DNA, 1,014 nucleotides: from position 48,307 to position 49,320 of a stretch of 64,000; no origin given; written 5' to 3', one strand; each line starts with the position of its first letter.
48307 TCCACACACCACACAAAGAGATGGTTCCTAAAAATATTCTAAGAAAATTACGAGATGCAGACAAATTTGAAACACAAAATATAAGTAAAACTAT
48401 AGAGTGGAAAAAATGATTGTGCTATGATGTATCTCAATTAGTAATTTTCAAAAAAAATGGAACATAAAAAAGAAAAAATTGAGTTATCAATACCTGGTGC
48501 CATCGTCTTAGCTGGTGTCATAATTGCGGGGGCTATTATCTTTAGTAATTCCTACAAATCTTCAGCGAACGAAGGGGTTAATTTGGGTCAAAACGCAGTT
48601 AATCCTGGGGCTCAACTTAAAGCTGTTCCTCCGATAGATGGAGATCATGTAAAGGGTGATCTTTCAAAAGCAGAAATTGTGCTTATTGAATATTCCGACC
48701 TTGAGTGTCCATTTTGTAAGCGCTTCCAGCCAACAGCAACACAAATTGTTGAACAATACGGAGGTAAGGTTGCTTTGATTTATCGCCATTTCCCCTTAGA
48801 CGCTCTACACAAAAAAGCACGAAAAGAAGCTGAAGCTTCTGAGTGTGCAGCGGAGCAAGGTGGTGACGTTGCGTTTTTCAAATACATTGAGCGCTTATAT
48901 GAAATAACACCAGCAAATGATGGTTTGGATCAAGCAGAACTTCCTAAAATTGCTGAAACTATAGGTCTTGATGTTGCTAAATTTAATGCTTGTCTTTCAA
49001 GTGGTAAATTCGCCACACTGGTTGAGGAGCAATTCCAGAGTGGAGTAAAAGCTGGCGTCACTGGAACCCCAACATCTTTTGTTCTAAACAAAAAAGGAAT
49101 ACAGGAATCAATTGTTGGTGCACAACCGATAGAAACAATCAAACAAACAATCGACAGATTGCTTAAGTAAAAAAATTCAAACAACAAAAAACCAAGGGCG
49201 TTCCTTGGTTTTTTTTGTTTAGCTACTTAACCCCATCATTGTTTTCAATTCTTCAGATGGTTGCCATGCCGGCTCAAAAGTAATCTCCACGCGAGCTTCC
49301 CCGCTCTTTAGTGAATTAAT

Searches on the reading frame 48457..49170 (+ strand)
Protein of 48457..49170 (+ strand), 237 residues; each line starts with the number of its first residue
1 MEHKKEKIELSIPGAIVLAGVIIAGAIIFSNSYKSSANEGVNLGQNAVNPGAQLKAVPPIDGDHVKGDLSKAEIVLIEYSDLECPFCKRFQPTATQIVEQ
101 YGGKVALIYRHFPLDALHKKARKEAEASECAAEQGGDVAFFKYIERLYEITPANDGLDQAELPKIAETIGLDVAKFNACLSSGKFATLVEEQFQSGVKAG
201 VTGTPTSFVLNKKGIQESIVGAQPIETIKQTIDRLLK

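Call 87: search_protein_families(library=pfam, proteins=[window:48457-49170:+], max_evalue=0.001)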
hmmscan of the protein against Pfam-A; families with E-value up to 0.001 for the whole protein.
window:48457-49170:+ (237 aa): 4 families
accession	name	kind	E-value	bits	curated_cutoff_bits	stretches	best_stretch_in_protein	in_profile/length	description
PF13462.12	Thioredoxin_4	-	1.4e-23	84.4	23.2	1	63-233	5-164/165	Thioredoxin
PF01323.26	DSBA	-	1.1e-20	74.7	25.6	2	158-232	121-190/191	DSBA-like thioredoxin domain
PF13098.12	Thioredoxin_2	-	1.3e-08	35.6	27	1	74-231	7-103/104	Thioredoxin-like domain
PF00085.26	Thioredoxin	-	2.8e-06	27.7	23.5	0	69-107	14-53/103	Thioredoxin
